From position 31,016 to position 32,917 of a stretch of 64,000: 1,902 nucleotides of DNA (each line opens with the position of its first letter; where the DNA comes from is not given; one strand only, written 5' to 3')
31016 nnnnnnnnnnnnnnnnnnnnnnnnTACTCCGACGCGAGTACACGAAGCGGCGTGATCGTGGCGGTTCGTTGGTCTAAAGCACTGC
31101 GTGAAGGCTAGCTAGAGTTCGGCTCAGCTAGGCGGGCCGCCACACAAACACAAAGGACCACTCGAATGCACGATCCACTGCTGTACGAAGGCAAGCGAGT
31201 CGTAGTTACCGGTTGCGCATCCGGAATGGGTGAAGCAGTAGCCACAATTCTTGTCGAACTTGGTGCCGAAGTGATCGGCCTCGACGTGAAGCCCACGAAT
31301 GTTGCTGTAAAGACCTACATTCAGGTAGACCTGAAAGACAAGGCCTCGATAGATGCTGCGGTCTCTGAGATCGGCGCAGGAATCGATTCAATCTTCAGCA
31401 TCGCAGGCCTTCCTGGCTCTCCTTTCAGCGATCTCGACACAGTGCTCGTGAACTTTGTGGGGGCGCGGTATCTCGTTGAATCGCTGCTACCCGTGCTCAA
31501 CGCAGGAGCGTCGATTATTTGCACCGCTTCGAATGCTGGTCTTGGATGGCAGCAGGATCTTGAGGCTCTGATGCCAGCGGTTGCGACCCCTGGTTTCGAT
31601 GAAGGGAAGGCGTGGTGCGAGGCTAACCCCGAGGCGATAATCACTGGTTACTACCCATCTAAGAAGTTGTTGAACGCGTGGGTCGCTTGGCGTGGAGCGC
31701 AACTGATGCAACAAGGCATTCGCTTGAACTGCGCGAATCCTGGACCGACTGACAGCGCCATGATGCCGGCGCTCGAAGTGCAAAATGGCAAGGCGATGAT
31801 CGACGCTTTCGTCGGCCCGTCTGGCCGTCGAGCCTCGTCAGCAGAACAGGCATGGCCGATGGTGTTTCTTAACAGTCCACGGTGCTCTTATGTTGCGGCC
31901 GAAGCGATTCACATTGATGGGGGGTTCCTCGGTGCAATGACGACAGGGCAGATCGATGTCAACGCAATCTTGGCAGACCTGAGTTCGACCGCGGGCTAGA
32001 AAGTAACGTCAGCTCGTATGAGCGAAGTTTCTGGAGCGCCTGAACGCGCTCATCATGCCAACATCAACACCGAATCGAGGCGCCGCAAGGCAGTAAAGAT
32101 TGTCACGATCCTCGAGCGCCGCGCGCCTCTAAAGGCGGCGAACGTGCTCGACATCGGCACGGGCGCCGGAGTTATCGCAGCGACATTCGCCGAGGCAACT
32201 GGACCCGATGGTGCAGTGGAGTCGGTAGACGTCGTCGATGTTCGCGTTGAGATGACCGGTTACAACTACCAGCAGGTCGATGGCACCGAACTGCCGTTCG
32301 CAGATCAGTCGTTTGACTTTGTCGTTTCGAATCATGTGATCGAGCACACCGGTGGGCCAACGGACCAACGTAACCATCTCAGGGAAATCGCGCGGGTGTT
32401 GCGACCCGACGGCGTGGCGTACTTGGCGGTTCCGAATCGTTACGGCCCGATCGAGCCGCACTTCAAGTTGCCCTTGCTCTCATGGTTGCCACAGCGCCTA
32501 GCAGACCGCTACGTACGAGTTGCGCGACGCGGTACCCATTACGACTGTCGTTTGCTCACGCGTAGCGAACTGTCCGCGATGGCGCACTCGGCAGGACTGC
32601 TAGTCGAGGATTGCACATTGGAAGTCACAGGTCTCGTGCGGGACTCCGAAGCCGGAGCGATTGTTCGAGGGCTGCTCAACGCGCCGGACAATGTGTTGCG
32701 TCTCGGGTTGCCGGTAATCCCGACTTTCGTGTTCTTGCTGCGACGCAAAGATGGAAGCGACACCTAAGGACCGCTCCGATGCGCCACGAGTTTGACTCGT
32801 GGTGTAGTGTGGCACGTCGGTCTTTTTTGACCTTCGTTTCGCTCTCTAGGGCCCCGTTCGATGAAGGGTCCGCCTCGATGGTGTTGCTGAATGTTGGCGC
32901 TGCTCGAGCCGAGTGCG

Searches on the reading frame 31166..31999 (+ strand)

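Call 77: search_protein_families(library=ncbifam, proteins=[window:31166-31999:+], max_evalue=0.00001)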
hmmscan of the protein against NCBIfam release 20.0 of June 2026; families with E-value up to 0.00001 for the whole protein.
window:31166-31999:+ (277 aa): 106 families (the best 25 are shown)
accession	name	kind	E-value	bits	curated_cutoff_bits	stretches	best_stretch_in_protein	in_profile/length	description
NF009092.0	PRK12428.1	subfamily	3.5e-72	243.2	242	1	7-264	3-260/261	coniferyl-alcohol dehydrogenase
NF005075.0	PRK06500.1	equivalog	2e-18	66.7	336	2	7-128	28-144/249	SDR family oxidoreductase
NF005559.1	PRK07231.1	subfamily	1.9e-17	63.6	215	1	7-254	2-247/249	glucose 1-dehydrogenase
NF006074.0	PRK08220.1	equivalog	2.6e-17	63.3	312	1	7-124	6-136/251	2,3-dihydro-2,3-dihydroxybenzoate dehydrogenase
NF053701.1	CsHdxCHCADhChcB2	equivalog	1.5e-16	60.6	350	1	180-255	170-243/245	cis-4-hydroxycyclohexanecarboxylate dehydrogenase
NF005893.0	PRK07856.1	equivalog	7.3e-15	54.9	255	1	5-98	5-101/255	SDR family oxidoreductase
NF005118.0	PRK06550.1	equivalog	7.6e-15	55.4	270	1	7-81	3-76/236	3-oxoacyl-ACP reductase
NF005214.0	PRK06701.1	subfamily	3.2e-14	52.9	413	1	165-254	200-289/293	SDR family oxidoreductase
NF004713.0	PRK06057.1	equivalog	3.5e-14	52.9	404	1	175-260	169-255/257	3-oxoacyl-ACP reductase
TIGR03971.1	SDR_subfam_1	subfamily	4.5e-14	52.4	300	1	55-255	72-269/271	mycofactocin-coupled SDR family oxidoreductase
NF005095.0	PRK06523.1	subfamily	6.5e-14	52.1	231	1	6-71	7-74/261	oxidoreductase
NF004774.0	PRK06114.1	equivalog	6.8e-14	51.8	360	1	181-255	187-260/262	SDR family oxidoreductase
NF004198.0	PRK05653.1-3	equivalog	1.1e-13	51.3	296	1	7-55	5-52/248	3-oxoacyl-ACP reductase FabG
NF052558.1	MBtsdlDhBudC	equivalog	1.6e-13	50.8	270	1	181-255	168-242/250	meso-2,3-butanediol dehydrogenase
NF004197.0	PRK05653.1-1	equivalog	2.7e-13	50.1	332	1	181-254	175-246/249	3-oxoacyl-ACP reductase FabG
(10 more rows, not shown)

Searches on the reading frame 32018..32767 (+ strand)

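Call 77: search_protein_families(library=ncbifam, proteins=[window:32018-32767:+], max_evalue=0.00001)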
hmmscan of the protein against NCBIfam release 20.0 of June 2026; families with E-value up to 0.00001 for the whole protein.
window:32018-32767:+ (249 aa): 21 families
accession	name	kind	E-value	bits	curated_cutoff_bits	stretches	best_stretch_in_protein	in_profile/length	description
NF047649.1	MTase_UXPK_star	exception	1.3e-11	44.1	460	1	42-137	80-182/283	methyltransferase/UXPK-star double selenoprotein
NF041537.1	ArsM_AhpD_UU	exception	2e-11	43.3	510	1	40-138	77-182/345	arsenite methyltransferase/AhpD domain selenoprotein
NF041536.1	ArsM_DUF2284_UU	exception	2e-11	42.9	575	1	41-140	78-184/459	arsenite methyltransferase/DUF2284 domain selenoprotein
TIGR01983.1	UbiG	equivalog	2.3e-10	40.1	102.95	1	30-199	45-205/228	bifunctional 2-polyprenyl-6-hydroxyphenol methylase/3-demethylubiquinol 3-O-methyltransferase UbiG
NF008823.0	PRK11873.1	subfamily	2.6e-10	40.2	263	1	42-133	80-178/272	arsenite methyltransferase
NF045667.1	MTase_DVU1556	equivalog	8.8e-10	38.4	155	1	38-136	21-119/213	DVU_1556 family methyltransferase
NF045825.1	FAmtase_mtf2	equivalog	1.8e-09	37.2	400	1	34-133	53-155/248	fatty-acid O-methyltransferase Mtf2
NF040538.1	methyl_ArsM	equivalog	2.8e-09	36.6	500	0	94-133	167-205/356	arsinothricin biosynthesis methyltransferase ArsM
TIGR02072.1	BioC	equivalog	3.3e-09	36.9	184.95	1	22-137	17-133/244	malonyl-ACP O-methyltransferase BioC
TIGR01934.1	MenG_MenH_UbiE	subfamily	8.4e-09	35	158.35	1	37-135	37-140/223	ubiquinone/menaquinone biosynthesis methyltransferase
NF045823.1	PthPhpthDimycoMt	equivalog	1.4e-08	34.3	300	1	39-133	66-163/256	phthiotriol/phenolphthiotriol dimycocerosates methyltransferase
NF007610.0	PRK10258.1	equivalog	3e-08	33.3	342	1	14-134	20-136/251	malonyl-ACP O-methyltransferase BioC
NF001240.0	PRK00216.1-1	equivalog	3.9e-08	32.7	378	1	39-133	63-165/251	bifunctional demethylmenaquinone methyltransferase/2-methoxy-6-polyprenyl-1,4-benzoquinol methylase UbiE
NF001241.0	PRK00216.1-2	equivalog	7.4e-07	29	327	1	39-134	51-145/231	demethylmenaquinone methyltransferase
NF043040.1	corrin_prot_MT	hypoth_equivalog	2.8e-06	26.9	180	1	36-136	38-147/216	corrinoid protein-associated methyltransferase CpaM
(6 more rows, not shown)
